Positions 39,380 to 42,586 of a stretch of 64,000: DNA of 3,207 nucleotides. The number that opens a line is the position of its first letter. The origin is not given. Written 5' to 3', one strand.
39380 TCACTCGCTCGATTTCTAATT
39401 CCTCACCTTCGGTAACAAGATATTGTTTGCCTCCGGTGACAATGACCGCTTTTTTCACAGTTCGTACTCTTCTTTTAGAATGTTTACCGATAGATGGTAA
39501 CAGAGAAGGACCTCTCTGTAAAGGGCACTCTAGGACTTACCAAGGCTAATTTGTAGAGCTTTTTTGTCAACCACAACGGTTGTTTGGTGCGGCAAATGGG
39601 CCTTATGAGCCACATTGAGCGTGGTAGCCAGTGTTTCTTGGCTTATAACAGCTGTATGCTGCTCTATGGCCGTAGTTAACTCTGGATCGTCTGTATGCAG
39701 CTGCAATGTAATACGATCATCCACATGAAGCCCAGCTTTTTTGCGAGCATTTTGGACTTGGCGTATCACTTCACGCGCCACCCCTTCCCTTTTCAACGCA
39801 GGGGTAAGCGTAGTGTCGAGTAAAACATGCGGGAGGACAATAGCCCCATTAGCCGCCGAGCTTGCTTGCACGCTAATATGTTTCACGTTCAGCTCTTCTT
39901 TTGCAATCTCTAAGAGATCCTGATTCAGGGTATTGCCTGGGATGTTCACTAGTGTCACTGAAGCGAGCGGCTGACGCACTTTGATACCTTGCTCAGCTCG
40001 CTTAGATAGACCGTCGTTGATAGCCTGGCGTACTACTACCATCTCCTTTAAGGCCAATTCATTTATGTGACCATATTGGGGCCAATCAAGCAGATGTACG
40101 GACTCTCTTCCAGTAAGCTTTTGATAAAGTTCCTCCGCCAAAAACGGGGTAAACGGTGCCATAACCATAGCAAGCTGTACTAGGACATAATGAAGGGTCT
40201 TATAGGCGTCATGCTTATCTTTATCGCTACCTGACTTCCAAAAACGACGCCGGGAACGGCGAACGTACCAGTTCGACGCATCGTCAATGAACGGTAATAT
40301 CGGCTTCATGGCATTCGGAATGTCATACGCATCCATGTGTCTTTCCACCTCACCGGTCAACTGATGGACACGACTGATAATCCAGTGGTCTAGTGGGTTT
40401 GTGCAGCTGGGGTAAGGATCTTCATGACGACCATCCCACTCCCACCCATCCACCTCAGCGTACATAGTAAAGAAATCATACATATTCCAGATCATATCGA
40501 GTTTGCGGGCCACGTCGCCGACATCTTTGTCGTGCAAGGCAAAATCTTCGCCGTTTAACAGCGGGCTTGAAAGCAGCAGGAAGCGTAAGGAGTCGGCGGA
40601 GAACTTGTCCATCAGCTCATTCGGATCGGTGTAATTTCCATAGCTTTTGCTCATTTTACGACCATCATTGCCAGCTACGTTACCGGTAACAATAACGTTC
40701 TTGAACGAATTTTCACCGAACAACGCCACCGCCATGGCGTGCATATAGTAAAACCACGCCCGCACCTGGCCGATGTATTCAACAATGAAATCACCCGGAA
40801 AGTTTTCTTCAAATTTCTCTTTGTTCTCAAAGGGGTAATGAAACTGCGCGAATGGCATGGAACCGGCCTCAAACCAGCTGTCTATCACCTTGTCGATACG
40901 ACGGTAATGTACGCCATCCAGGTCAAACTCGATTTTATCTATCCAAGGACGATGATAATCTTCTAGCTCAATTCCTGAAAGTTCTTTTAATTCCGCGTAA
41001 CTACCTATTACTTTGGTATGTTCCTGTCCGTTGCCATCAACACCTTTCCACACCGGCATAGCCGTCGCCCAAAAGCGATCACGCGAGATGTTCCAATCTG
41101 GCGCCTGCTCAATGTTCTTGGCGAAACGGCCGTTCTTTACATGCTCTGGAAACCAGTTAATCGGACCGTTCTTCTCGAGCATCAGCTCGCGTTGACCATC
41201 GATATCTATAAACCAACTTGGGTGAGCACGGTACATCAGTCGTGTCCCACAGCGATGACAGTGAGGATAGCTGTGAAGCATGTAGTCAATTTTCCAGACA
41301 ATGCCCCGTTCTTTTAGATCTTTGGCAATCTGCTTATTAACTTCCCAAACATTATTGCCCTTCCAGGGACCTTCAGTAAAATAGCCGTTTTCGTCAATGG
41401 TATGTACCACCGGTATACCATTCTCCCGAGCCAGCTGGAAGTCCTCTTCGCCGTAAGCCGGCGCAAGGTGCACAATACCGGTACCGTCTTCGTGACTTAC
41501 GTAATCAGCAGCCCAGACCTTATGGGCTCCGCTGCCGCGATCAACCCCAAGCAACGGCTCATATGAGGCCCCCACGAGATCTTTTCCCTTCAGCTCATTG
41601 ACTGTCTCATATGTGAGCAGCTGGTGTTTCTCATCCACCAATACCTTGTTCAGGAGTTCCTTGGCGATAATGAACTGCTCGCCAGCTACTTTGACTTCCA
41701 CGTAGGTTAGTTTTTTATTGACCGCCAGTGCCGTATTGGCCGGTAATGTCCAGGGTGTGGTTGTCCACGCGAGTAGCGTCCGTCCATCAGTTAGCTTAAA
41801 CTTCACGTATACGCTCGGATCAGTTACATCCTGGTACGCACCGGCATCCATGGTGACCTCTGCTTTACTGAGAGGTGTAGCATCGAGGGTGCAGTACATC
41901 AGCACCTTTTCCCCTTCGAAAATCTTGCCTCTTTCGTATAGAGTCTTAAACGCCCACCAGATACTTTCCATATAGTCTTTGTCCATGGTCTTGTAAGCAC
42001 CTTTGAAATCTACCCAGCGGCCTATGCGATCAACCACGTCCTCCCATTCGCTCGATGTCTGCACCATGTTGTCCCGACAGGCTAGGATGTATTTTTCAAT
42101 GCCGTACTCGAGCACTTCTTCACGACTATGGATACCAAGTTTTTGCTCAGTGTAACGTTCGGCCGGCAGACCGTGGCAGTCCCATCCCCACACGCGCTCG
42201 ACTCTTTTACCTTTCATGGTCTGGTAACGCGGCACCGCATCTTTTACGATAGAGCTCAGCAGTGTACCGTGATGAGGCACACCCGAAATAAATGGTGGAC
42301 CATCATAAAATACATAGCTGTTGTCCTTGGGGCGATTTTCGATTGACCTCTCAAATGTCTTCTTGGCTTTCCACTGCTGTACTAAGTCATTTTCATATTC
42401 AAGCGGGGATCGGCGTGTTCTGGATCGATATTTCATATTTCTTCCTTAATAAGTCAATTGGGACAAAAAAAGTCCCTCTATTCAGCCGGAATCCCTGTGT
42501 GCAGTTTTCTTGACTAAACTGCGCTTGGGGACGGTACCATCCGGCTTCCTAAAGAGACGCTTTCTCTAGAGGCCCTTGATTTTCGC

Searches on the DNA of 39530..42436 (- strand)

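Call 16: search_rna_families(sources=[L001, L003, L006, L009, L010, L012, L014, L016, L018, L020, L021, L028, L030, L031, L052, L063], threshold=gathering, show_alignments=2)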
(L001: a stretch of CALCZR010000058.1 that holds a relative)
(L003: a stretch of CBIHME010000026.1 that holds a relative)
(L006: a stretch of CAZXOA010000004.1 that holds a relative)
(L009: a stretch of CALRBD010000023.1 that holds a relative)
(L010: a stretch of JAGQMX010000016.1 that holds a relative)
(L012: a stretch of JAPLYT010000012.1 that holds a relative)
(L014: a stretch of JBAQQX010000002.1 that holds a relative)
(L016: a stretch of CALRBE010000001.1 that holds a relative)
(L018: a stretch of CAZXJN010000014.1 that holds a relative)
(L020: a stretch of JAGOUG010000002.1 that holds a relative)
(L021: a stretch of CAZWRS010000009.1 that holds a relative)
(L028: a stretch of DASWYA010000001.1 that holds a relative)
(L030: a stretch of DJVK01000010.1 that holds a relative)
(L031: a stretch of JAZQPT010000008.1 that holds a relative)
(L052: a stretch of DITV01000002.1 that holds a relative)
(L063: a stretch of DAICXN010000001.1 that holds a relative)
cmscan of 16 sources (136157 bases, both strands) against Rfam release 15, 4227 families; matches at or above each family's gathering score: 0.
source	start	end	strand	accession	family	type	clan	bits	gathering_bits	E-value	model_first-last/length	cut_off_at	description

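Call 28: build_rna_model(alignment_id=A2, structure=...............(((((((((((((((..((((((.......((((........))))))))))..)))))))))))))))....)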
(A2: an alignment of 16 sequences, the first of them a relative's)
Model R1 built from alignment A2 (16 sequences, 88 columns); structure: as given.
model positions 83; base pairs 25; branch points 0; effective number of sequences 1.46; information 0.685 bits per position. Calibrated on 0.2 Mb of random sequence (short: E-values are rough).
structure used (alignment columns):
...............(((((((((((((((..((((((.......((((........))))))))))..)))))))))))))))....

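Call 29: search_with_rna_model(model_id=R1, sources=[window, L001, L002, L003, L004, L005, L006, L007, L008, L009, L010, L011, L012, L013, L014, L015, L016, L017, L018, L019, L020, L021, L022, L023, L024, L025, L026, L027, L028, L029, L030, L031, L032, L033, L034, L035, L036, L037, L038, L039, L040, L041, L042, L043, L044, L045, L046, L047, L048, L049, L050, L051, L052, L053, L054, L055, L056, L057, L058, L059, L060, L061, L062, L063, L064, L065, L066, L067, L068, L069, L070, L071, L072, L073, L074, L075, L076, L077, L078, L079, L080], max_evalue=1, make_alignment=true)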
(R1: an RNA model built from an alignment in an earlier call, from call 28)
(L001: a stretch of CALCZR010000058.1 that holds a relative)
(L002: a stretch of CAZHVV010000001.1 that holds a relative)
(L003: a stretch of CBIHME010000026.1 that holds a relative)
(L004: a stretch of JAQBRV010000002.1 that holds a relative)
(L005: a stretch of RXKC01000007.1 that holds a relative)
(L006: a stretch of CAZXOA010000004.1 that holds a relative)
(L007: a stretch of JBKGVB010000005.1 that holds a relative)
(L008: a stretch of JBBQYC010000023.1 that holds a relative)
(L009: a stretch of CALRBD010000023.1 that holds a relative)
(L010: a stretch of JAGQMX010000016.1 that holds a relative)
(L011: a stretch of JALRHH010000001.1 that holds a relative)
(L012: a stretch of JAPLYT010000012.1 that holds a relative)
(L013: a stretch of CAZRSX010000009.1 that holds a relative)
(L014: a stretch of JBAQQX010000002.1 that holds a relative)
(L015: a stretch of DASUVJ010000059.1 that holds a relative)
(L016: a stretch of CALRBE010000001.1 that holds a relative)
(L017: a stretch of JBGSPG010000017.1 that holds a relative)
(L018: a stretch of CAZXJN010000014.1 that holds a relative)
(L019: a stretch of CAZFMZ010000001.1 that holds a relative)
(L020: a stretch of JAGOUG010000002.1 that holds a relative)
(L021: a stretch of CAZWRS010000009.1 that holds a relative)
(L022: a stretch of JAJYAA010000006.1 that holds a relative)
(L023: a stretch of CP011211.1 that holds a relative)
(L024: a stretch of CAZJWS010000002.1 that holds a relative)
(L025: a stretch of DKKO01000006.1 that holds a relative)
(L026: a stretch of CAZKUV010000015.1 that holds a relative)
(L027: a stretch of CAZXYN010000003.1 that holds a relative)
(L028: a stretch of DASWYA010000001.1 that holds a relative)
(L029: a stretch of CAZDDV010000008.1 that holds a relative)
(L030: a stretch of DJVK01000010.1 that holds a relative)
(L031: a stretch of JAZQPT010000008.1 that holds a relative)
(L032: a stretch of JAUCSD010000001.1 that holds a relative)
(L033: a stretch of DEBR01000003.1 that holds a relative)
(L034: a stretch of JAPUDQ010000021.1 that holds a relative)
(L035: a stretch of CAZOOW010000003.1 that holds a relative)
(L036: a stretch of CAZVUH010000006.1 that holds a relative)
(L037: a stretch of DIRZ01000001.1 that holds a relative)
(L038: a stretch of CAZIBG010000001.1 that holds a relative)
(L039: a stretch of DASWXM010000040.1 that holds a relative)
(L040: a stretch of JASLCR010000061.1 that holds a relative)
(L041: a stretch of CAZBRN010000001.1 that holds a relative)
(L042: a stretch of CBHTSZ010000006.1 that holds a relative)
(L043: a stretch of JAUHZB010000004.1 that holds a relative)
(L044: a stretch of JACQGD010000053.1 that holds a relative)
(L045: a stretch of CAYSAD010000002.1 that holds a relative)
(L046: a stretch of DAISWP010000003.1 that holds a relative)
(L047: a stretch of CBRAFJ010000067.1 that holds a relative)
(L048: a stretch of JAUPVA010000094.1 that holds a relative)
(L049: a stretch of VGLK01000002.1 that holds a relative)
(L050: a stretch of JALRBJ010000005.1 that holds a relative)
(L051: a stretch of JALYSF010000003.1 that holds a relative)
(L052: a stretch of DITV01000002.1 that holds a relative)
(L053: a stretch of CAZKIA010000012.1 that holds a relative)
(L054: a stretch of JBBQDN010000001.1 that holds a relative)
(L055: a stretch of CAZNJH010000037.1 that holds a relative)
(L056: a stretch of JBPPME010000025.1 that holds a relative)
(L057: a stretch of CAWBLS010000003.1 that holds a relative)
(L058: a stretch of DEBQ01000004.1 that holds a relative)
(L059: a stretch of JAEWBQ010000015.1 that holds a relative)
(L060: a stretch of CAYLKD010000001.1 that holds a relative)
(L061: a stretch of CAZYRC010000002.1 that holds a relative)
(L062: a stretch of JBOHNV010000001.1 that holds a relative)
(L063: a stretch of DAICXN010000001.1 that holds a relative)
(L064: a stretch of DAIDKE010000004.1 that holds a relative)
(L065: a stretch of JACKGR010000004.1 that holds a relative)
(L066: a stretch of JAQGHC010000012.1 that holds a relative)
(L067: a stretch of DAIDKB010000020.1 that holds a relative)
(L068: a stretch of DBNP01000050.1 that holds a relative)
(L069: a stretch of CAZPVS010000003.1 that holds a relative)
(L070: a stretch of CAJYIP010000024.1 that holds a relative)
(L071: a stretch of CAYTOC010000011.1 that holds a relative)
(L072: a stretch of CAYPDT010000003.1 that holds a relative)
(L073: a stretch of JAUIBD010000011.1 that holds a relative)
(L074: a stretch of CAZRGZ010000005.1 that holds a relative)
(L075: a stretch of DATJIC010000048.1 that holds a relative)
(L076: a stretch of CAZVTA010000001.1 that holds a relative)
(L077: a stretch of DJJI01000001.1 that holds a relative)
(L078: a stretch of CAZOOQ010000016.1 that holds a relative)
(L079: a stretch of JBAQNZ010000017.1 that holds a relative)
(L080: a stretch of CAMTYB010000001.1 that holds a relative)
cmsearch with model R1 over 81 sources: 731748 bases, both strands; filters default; matches with E-value up to 1: 118.
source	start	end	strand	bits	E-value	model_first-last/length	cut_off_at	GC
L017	649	731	+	105.4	3.7e-23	1-83/83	no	0.4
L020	2898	2980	+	105.4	3.7e-23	1-83/83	no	0.4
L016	2903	2985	+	102.8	1.7e-22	1-83/83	no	0.39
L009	2385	2467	+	102.8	1.8e-22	1-83/83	no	0.39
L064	2893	2976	+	101.1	4.7e-22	1-83/83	no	0.43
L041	2901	2982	+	100.4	7.2e-22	1-83/83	no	0.44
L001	2894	2975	+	100.1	8.4e-22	1-83/83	no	0.41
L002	2369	2450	+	97.3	4.4e-21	1-83/83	no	0.39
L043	2890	2971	+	96.6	6.3e-21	1-83/83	no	0.44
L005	2541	2631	+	96.4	7.5e-21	1-83/83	no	0.43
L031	2895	2976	+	95.9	9.7e-21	1-83/83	no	0.41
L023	2248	2332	+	95.8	1e-20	1-83/83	no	0.36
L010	2884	2969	+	95.2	1.5e-20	1-83/83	no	0.4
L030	2894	2978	+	94.7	2e-20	1-83/83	no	0.44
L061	2896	2978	+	94.2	2.6e-20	1-83/83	no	0.45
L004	2660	2740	+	93.8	3.2e-20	1-83/83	no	0.4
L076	2899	2983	+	93.2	4.7e-20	1-83/83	no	0.49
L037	2880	2963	+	92.2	8.5e-20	1-83/83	no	0.4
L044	2350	2431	+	91.7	1.1e-19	1-83/83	no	0.39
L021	2899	2980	+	91.4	1.4e-19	1-83/83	no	0.49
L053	2320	2404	+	90.6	2.1e-19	1-83/83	no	0.39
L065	2895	2980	+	89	5.3e-19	1-83/83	no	0.37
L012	2891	2983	+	87.7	1.2e-18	1-83/83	no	0.42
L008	2787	2868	+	87.3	1.5e-18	1-83/83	no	0.55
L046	1781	1864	+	80.8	6.6e-17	1-83/83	no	0.5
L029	2521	2613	+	77.3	5e-16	1-83/83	no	0.4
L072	2891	2975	+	77.3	5.1e-16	1-83/83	no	0.42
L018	2897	2981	+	77.2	5.2e-16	1-83/83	no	0.4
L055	1067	1194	+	70.9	2e-14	1-83/83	no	0.42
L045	2475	2556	+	69.7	4.2e-14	1-83/83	no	0.38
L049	2883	2967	+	69.4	5.1e-14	1-83/83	no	0.51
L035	2909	2986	+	68.8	7.3e-14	1-83/83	no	0.38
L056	2757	2834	+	68.4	8.8e-14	1-83/83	no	0.36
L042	2901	2976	+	68.2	1e-13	1-83/83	no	0.43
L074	2888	2976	+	67.6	1.4e-13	1-83/83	no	0.38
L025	2896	2978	+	67.3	1.7e-13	1-83/83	no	0.39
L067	2890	2971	+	66.9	2.2e-13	1-83/83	no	0.39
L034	2902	2983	+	66.9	2.2e-13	1-83/83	no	0.43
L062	2894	2969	+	66.2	3.2e-13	1-83/83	no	0.47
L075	1145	1227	+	65.9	3.8e-13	1-83/83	no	0.42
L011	2730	2812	+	64.6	8.3e-13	1-83/83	no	0.4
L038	2349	2430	+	64.1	1.1e-12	1-83/83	no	0.4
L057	2895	2977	+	63.6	1.5e-12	1-83/83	no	0.42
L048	1253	1330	+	63.1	2e-12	1-83/83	no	0.45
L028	2899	2980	+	62.4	3e-12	1-83/83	no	0.45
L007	2697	2779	+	62.2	3.3e-12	1-83/83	no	0.42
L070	1886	1963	+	62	3.8e-12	1-83/83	no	0.46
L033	2698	2773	+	61.2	5.8e-12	1-83/83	no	0.47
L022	2024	2105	+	61.2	6e-12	1-83/83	no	0.41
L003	2894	2976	+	60.5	8.9e-12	1-83/83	no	0.41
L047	1009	1089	+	60.4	9.7e-12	1-83/83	no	0.49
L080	2870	2964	+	60.3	1e-11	1-83/83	no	0.44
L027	2894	2980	+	60.2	1.1e-11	1-83/83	no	0.41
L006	2897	2979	+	60.1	1.1e-11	1-83/83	no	0.51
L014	2890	2972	+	59.5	1.7e-11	1-83/83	no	0.41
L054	2888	2971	+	59.3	1.8e-11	1-83/83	no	0.4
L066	2892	2975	+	59.3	1.8e-11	1-83/83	no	0.42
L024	2832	2914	+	59.1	2e-11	1-83/83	no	0.47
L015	52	136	+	59.1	2.1e-11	1-83/83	no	0.42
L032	2855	2938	+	58.9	2.2e-11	1-83/83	no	0.42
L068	2359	2441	+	58.7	2.5e-11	1-83/83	no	0.45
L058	2698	2773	+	58.3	3.2e-11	1-83/83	no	0.45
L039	2119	2203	+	58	3.8e-11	1-83/83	no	0.42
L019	2681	2757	+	57.7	4.6e-11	1-83/83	no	0.48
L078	2313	2396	+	57.4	5.6e-11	1-83/83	no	0.46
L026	2842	2920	+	57.1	6.5e-11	1-83/83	no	0.49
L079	2363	2435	+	56.6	8.5e-11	1-83/83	no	0.48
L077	2692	2779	+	55.6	1.5e-10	1-83/83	no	0.42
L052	2897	2974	+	55.6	1.6e-10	1-83/83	no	0.45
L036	2143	2232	+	55.2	2e-10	1-83/83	no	0.46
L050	2105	2192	+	54.7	2.7e-10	1-83/83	no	0.44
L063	2892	2977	+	53.1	6.6e-10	1-83/83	no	0.49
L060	2886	2965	+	52.1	1.2e-09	1-83/83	no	0.4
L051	2905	2986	+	50.6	2.8e-09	1-83/83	no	0.45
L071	2885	2972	+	49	7.4e-09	1-83/83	no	0.39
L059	2414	2488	+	48.4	1e-08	1-83/83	no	0.45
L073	2650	2730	+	48.4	1.1e-08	1-83/83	no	0.48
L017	659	739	-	38.9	2.7e-06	1-83/83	no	0.36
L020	2908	2988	-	38.9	2.7e-06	1-83/83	no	0.36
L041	2911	2988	-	37.9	4.8e-06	1-83/83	no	0.45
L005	2551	2637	-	37.4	6.5e-06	1-83/83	no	0.43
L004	2670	2747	-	36.8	9e-06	1-83/83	no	0.36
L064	2903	2987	-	36.5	1.1e-05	1-83/83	no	0.39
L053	2330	2409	-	35.1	2.4e-05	1-83/83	no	0.36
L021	2910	2986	-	35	2.7e-05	1-83/83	no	0.47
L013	2821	2905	+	34.6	3.3e-05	1-83/83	no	0.49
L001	2904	2981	-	34.6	3.3e-05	1-83/83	no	0.41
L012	2902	2989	-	33.9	4.8e-05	1-83/83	no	0.42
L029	2537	2621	-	33.7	5.5e-05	1-83/83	no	0.36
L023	2258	2338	-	33.6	5.8e-05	1-83/83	no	0.33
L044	2360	2437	-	32.2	0.00014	1-83/83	no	0.37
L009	2395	2472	-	31.4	0.00022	1-83/83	no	0.37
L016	2913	2990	-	31.3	0.00022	1-83/83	no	0.37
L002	2379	2457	-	30.6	0.00034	1-83/83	no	0.37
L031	2905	2983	-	29.9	0.0005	1-83/83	no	0.38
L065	2905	2988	-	29.7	0.00057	1-83/83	no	0.37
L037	2890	2972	-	28.8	0.00098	1-83/83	no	0.36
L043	2900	2981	-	28.6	0.0011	1-83/83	no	0.4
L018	2907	2990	-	28.1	0.0014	1-83/83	no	0.36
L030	2904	2984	-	26.8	0.0032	1-83/83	no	0.4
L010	2894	2974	-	25.9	0.0054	1-83/83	no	0.4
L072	2902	2985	-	25.1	0.0083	1-83/83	no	0.42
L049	2892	2975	-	25.1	0.0085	1-83/83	no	0.43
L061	2906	2984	-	24.9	0.0095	1-83/83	no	0.43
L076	2909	2989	-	23.6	0.02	1-83/83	no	0.48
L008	2796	2877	-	22.5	0.038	1-83/83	no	0.49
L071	2895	2982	-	21.8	0.058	1-83/83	no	0.36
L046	1791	1870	-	21.2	0.083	1-83/83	no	0.47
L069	2897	2979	+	20.8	0.1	1-83/83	no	0.54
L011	2739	2824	-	20.6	0.12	1-83/83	no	0.4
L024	2843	2924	-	19.8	0.19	1-83/83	no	0.43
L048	1261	1340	-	19.4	0.24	1-83/83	no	0.39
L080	2879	2970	-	19.1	0.27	1-83/83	no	0.4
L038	2357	2438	-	18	0.52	1-83/83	no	0.38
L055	1082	1204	-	17.9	0.56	1-83/83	no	0.41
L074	2902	2981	-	17.6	0.66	1-83/83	no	0.36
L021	6264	6294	+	17.2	0.84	1-83/83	no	0.52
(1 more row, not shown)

Alignment A3: 118 matches aligned to the model, 174 columns, each read 5' to 3' on its own strand. Consensus structure (alignment columns), stored with it:
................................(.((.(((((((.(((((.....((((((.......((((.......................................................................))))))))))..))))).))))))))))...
